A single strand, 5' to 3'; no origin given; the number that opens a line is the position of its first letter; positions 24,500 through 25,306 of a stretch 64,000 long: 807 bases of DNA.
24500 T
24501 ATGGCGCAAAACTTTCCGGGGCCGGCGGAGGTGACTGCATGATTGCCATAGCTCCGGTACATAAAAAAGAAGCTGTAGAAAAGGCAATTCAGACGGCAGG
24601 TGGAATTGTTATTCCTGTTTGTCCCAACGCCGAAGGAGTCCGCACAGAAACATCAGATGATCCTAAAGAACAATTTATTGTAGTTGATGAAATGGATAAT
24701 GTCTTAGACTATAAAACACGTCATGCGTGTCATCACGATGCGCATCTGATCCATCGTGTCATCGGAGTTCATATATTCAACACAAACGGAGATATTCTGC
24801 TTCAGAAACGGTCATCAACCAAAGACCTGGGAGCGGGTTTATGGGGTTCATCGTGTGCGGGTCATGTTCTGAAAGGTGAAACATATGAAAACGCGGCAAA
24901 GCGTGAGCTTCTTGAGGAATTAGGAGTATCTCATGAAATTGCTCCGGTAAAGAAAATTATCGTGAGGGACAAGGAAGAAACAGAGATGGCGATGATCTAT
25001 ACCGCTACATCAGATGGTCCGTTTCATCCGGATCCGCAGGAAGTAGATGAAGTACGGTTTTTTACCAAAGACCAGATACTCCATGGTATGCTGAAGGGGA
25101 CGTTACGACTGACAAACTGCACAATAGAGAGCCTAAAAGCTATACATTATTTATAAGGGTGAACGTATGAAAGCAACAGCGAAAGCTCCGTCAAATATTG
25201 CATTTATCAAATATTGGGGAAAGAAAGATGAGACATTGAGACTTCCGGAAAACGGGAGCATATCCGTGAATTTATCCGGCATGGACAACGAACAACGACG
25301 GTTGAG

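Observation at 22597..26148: Compact mevalonate-pathway operon with a GHMP kinase fused to an IDI type 1 (Nudix) domain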

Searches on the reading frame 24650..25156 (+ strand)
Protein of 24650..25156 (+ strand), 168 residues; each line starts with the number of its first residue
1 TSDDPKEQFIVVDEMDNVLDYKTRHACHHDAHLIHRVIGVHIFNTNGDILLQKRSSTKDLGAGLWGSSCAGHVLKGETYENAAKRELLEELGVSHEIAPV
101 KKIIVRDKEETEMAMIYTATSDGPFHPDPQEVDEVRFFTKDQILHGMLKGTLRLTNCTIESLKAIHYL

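Call 11: search_solved_structures(query=window:24650-25156:+, max_evalue=0.01, show_alignments=4)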
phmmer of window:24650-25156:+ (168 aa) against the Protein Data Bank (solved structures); distinct sequences matched with E-value up to 0.01: 52.
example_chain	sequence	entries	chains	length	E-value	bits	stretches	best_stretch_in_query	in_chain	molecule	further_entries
2pny_A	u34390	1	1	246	5.8e-11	46.1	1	6-143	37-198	Isopentenyl-diphosphate Delta-isomerase 2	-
2icj_A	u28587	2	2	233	3.1e-10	43.8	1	7-143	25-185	Isopentenyl-diphosphate delta isomerase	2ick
2dho_A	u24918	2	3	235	3.9e-10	43.4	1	7-143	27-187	Isopentenyl-diphosphate delta-isomerase 1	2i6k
2fkb_A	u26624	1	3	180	1.3e-09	41.7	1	11-144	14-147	Putative Nudix hydrolase yfcD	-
3hyq_A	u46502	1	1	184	2.7e-09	40.7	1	6-100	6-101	Isopentenyl-diphosphate Delta-isomerase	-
1ow2_A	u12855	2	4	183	1e-07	35.6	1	24-104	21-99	ISOPENTENYL-DIPHOSPHATE DELTA-ISOMERASE | ISOPENTENYL DIPHOSPHATE DELTA-ISOMERASE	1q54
1hx3_A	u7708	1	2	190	1.1e-07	35.5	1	24-104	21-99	ISOPENTENYL DIPHOSPHATE DELTA-ISOMERASE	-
2b2k_A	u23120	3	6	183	3.4e-07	33.8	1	24-104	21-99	Isopentenyl-diphosphate delta-isomerase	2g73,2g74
1i9a_A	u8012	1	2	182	3.6e-07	33.8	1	24-104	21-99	ISOPENTENYL-DIPHOSPHATE DELTA-ISOMERASE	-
1x83_A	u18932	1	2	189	3.7e-07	33.8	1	24-104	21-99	Isopentenyl-diphosphate delta-isomerase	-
1nfs_A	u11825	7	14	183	3.7e-07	33.8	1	24-104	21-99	ISOPENTENYL-DIPHOSPHATE DELTA-ISOMERASE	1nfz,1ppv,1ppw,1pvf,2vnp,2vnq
1r67_A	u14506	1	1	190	3.7e-07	33.7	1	24-104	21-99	Isopentenyl-diphosphate delta-isomerase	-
1x84_A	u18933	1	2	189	3.9e-07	33.7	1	24-104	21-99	Isopentenyl-diphosphate delta-isomerase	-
1hzt_A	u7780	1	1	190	4e-07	33.6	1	24-104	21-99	ISOPENTENYL DIPHOSPHATE DELTA-ISOMERASE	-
4kyx_A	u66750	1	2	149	9.2e-07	32.5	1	27-97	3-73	ADP-ribose pyrophosphatase MutT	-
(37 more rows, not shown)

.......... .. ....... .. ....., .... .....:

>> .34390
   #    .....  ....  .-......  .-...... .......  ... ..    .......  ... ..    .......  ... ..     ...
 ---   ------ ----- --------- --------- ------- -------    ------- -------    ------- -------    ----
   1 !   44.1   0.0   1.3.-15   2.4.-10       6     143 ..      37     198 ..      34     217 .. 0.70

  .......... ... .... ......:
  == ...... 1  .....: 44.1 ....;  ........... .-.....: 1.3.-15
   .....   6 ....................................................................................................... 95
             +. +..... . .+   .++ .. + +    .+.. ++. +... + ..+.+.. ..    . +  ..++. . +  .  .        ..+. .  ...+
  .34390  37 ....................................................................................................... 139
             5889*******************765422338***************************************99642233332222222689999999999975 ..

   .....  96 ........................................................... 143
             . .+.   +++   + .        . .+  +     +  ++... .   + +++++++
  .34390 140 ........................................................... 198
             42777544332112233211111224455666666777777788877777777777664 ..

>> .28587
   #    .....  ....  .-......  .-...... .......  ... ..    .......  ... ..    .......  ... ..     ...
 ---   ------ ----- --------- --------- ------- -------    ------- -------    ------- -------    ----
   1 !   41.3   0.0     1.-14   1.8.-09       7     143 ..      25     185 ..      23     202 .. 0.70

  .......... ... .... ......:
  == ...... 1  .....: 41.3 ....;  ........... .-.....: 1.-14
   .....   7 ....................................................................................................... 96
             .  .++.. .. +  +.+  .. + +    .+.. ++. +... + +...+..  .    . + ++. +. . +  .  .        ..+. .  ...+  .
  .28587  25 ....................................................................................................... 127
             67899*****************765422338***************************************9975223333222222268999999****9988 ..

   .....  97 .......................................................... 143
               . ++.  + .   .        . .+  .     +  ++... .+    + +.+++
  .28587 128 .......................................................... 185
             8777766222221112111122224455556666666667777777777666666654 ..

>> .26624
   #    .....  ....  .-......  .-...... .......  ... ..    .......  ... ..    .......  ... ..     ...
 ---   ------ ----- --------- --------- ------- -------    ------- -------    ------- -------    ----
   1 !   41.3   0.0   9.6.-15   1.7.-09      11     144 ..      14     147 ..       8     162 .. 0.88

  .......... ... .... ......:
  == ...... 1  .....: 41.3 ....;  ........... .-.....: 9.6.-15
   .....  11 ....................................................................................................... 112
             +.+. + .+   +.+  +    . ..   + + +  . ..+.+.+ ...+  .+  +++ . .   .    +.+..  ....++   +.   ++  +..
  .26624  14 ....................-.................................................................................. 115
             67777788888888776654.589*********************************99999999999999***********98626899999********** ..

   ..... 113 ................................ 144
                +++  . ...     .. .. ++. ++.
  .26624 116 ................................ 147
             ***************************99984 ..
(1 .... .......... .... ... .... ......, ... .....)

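Call 56: predict_structure(alignment_id=A3)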
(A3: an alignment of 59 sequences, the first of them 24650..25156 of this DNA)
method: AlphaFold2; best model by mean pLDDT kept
length: 168 residues; sequences in the alignment: 59
mean_pLDDT: 94.7   pTM: 0.89
mean pLDDT of the five models: 94.7, 94.4, 94.2, 94.1, 94.0
residues with pLDDT >= 90: 153; 70-90: 10; 50-70: 3; < 50: 2
segments of 3 or more residues with pLDDT < 50: none
pLDDT, mean of each block of 10 residues (from residue 1): 72 98 94 98 98 87 94 97 98 97 95 98 96 97 98 97 97
secondary structure, 60 per line:
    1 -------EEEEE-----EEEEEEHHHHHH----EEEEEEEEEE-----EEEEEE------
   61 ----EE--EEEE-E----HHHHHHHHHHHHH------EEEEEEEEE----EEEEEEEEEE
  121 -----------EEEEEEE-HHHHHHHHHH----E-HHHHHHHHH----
elements in order: E8-12 E18-23 H24-29 E34-43 E49-54 E69-72 H79-91 E98-106 E111-120 E132-138 H140-149 H156-164

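Call 58: fold_search(model_id=the predicted structure, library=pdb)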
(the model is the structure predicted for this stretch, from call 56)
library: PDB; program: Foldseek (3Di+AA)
matches with E <= 10: 878; with E <= 0.001: 492
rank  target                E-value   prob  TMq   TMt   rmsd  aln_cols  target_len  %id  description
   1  2fkb_A                5.0e-14  1.00  0.85  0.89   1.4       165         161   26  Crystal structure of a putative enzyme (possible Nudix hydrolase) from Escherichia Coli K12 (released 2006-02-21)
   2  2i6k_A                5.2e-13  1.00  0.83  0.64   2.5       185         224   26  Crystal structure of human type I IPP isomerase complexed with a substrate analog (released 2007-06-05)
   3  2i6k_B                6.9e-13  1.00  0.83  0.65   2.5       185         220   26  Crystal structure of human type I IPP isomerase complexed with a substrate analog (released 2007-06-05)
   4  2fkb_C                8.8e-13  1.00  0.84  0.84   1.8       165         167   25  Crystal structure of a putative enzyme (possible Nudix hydrolase) from Escherichia Coli K12 (released 2006-02-21)
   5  2dho                  2.1e-12  1.00  0.83  0.66   2.6       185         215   27  Crystal structure of human IPP isomerase I in space group P212121 (released 2007-06-05)
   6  2pny                  2.4e-12  1.00  0.85  0.62   2.3       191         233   26  Structure of Human Isopentenyl-diphosphate Delta-isomerase 2 (released 2007-05-29)
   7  2o5f_B                3.4e-12  1.00  0.81  0.84   2.3       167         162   22  Crystal Structure of DR0079 from Deinococcus radiodurans at 1.9 Angstrom Resolution (released 2007-12-18)
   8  2icj                  6.8e-12  1.00  0.82  0.64   2.5       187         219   26  The crystal structure of human isopentenyl diphophate isomerase (released 2007-03-20)
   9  2ick                  8.6e-12  1.00  0.81  0.63   2.8       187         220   26  Human isopentenyl diphophate isomerase complexed with substrate analog (released 2007-03-20)
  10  1nfs_A                3.7e-11  1.00  0.79  0.75   3.6       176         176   19  STRUCTURE AND MECHANISM OF ACTION OF ISOPENTENYLPYROPHOSPHATE-DIMETHYLALLYLPYROPHOSPHATE ISOMERASE: COMPLEX WITH NIPP (released 2003-06-24)
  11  1hx3_B                4.7e-11  1.00  0.80  0.75   2.9       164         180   21  CRYSTAL STRUCTURE OF E.COLI ISOPENTENYL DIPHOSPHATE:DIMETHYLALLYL DIPHOSPHATE ISOMERASE (released 2001-07-11)
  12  1i9a_A                4.7e-11  1.00  0.78  0.74   3.2       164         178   20  STRUCTURAL STUDIES OF CHOLESTEROL BIOSYNTHESIS: MEVALONATE 5-DIPHOSPHATE DECARBOXYLASE AND ISOPENTENYL DIPHOSPHATE ISO (released 2001-03-28)
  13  1hx3_A                5.9e-11  1.00  0.79  0.76   3.5       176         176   20  CRYSTAL STRUCTURE OF E.COLI ISOPENTENYL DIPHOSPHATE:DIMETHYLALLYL DIPHOSPHATE ISOMERASE (released 2001-07-11)
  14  1x83_A                7.9e-11  1.00  0.78  0.75   3.1       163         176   21  Y104F IPP isomerase reacted with (S)-bromohydrine of IPP (released 2005-01-25)
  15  1nfs_B                1.5e-10  1.00  0.79  0.75   2.9       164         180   21  STRUCTURE AND MECHANISM OF ACTION OF ISOPENTENYLPYROPHOSPHATE-DIMETHYLALLYLPYROPHOSPHATE ISOMERASE: COMPLEX WITH NIPP (released 2003-06-24)
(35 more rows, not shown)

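Call 69: search_protein_representatives(protein=window:24650-25156:+)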
Query: 168 residues. Proteins with E-value up to 0.001 (for the whole library): 7274; up to 1e-10: 1812; up to 1e-30: 24. The best 150 are listed.
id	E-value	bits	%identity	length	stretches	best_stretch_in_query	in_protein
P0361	4.4e-52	192.9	55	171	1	1-165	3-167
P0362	5.5e-46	173.1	39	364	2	1-158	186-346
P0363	5.4e-45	169.8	34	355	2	3-162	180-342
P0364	7.2e-43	162.9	40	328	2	10-144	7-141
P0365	4.8e-42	160.3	36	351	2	2-158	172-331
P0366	1.3e-41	158.8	41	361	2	1-143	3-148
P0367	4.6e-40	153.8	49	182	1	1-167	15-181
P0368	3.9e-39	150.8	39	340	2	9-143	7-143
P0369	1.9e-38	148.5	39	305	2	11-158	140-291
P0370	1.8e-37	145.4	31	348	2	5-163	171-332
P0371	1.2e-36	142.7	47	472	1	1-158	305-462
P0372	2.0e-36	142.0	42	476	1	1-163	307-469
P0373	4.1e-36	141.0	50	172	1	7-147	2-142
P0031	1.2e-35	139.4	41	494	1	1-165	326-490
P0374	2.3e-35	138.5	48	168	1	2-144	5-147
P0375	7.5e-35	136.9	43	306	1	1-168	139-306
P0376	8.9e-34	133.4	48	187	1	1-163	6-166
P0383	4.4e-31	124.6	42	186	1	2-159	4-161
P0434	4.7e-25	105.0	42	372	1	6-151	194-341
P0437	5.9e-25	104.7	39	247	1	6-147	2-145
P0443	9.6e-25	104.0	40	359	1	7-147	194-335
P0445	1.1e-24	103.8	39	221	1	3-147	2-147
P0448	1.6e-24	103.2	44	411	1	7-149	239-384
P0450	2.4e-24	102.7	38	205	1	2-151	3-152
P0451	2.4e-24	102.7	40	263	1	3-148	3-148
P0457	5.9e-24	101.4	38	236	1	3-152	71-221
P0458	6.0e-24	101.4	39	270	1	2-149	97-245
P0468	3.3e-23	99.0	41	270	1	4-144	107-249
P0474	4.4e-23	98.6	38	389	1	6-145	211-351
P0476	5.3e-23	98.3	43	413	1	7-159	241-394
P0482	7.9e-23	97.8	39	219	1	2-152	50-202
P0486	9.3e-23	97.5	38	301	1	4-139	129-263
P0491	1.1e-22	97.3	38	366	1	6-146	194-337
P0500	2.1e-22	96.4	37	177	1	3-147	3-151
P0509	4.3e-22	95.4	38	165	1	7-159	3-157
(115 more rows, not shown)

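Call 72: list_cluster_members(proteins=[P0361, P0362, P0363, P0365, P0366, P0370, P0367, P0374, P0376, P0383])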
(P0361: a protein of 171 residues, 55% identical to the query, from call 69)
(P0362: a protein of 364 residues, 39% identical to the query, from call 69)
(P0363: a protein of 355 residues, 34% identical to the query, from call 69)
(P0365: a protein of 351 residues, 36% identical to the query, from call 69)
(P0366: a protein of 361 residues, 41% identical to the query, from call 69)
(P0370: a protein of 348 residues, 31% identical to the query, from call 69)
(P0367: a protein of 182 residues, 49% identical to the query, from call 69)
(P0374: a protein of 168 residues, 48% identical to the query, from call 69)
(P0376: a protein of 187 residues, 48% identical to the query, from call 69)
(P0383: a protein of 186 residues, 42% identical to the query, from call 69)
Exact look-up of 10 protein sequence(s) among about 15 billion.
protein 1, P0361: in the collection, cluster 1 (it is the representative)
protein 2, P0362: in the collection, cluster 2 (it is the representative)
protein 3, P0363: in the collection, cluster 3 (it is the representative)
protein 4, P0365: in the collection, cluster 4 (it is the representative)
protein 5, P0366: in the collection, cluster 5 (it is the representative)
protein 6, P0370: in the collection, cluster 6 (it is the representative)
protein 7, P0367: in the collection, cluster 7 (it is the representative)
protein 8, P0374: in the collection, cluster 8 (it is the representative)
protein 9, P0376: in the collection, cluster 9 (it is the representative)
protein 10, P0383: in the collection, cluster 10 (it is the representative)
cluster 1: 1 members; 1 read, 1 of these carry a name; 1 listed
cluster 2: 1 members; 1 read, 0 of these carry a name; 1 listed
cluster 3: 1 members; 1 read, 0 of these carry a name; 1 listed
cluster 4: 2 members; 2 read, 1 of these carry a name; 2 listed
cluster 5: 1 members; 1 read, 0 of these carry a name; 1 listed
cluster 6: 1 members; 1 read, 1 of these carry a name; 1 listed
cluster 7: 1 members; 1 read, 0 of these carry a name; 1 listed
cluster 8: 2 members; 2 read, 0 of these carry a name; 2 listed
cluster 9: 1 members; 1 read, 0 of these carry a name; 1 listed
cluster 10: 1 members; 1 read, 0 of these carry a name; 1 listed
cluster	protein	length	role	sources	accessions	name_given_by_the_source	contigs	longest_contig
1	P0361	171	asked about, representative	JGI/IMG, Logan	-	isopentenyl-diphosphate delta-isomerase type 1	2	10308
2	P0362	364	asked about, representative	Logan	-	-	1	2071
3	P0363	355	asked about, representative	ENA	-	-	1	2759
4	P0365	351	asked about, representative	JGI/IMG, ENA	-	isopentenyl-diphosphate delta-isomerase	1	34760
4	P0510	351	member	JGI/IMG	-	-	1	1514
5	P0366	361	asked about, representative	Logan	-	-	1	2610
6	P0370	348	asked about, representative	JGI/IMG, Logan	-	isopentenyl-diphosphate delta-isomerase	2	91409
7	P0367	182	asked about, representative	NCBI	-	-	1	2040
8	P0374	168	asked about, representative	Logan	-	-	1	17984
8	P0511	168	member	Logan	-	-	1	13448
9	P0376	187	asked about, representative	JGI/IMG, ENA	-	-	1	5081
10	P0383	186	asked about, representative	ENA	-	-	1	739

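Call 73: find_encoding_contigs(protein=P0370, flank=8000, max_places=2)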
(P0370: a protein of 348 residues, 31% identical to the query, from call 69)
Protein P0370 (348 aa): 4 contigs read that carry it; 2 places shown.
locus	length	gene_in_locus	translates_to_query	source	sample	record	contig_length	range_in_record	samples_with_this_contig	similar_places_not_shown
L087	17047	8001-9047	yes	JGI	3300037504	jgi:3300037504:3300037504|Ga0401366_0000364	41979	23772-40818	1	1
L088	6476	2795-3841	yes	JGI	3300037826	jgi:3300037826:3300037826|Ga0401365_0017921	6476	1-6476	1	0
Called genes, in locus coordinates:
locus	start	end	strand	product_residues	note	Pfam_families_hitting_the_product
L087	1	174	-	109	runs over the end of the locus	PF18895:T4SS_pilin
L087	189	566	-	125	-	PF18895:T4SS_pilin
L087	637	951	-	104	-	PF18895:T4SS_pilin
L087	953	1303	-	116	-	PF18895:T4SS_pilin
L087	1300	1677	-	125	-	PF18895:T4SS_pilin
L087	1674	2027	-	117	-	PF18895:T4SS_pilin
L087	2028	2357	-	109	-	PF18895:T4SS_pilin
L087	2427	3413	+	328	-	PF00348:polyprenyl_synt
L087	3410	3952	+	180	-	PF07638:Sigma70_ECF (faint), PF04542:Sigma70_r2, PF08281:Sigma70_r4_2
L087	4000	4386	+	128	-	-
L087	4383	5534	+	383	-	PF00368:HMG-CoA_red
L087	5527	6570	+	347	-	PF01154:HMG_CoA_synt_N (weak), PF08545:ACP_syn_III (weak), PF08541:ACP_syn_III_C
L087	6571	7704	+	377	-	PF00108:Thiolase_N, PF00109:ketoacyl-synt, PF08545:ACP_syn_III (faint), PF02803:Thiolase_C, PF22691:Thiolase_C_1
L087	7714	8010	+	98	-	-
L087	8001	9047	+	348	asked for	PF00293:NUDIX, PF14815:NUDIX_4 (faint), PF00293:NUDIX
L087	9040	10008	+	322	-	PF00288:GHMP_kinases_N, PF08544:GHMP_kinases_C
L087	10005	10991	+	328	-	PF22700:MVD-like_N, PF00288:GHMP_kinases_N, PF18376:MDD_C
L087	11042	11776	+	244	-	PF01255:Prenyltransf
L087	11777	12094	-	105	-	PF19590:TrbL_3 (weak), PF18895:T4SS_pilin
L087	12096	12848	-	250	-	PF18895:T4SS_pilin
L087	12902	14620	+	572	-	PF08486:SpoIID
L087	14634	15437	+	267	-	-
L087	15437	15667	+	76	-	PF18901:DUF5657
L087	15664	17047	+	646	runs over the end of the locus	-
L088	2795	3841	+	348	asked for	PF00293:NUDIX, PF14815:NUDIX_4 (faint), PF00293:NUDIX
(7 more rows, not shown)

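Call 74: find_encoding_contigs(protein=P0361, flank=8000, max_places=2)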
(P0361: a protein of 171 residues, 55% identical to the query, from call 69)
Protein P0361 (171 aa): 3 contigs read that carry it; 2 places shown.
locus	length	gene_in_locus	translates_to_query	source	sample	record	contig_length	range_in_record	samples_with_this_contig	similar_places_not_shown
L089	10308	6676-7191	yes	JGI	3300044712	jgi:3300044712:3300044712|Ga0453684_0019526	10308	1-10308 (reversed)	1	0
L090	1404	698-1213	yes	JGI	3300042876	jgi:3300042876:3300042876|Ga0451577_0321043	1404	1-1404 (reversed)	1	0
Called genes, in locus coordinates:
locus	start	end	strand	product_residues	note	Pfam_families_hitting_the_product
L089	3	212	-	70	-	?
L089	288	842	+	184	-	PF04542:Sigma70_r2, PF08281:Sigma70_r4_2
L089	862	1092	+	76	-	-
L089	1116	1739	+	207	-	PF04893:Yip1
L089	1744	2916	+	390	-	PF00368:HMG-CoA_red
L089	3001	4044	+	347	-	PF00108:Thiolase_N (faint), PF08541:ACP_syn_III_C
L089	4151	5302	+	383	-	PF00108:Thiolase_N, PF22691:Thiolase_C_1, PF02803:Thiolase_C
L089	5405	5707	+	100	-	PF01796:OB_ChsH2_C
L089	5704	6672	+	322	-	PF00288:GHMP_kinases_N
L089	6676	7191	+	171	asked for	PF00293:NUDIX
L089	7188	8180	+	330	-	PF22700:MVD-like_N, PF00288:GHMP_kinases_N (weak), PF18376:MDD_C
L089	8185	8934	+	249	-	PF01255:Prenyltransf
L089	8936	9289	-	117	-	PF18895:T4SS_pilin (weak)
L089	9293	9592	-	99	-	PF18895:T4SS_pilin (weak)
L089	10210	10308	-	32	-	?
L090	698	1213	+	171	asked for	PF00293:NUDIX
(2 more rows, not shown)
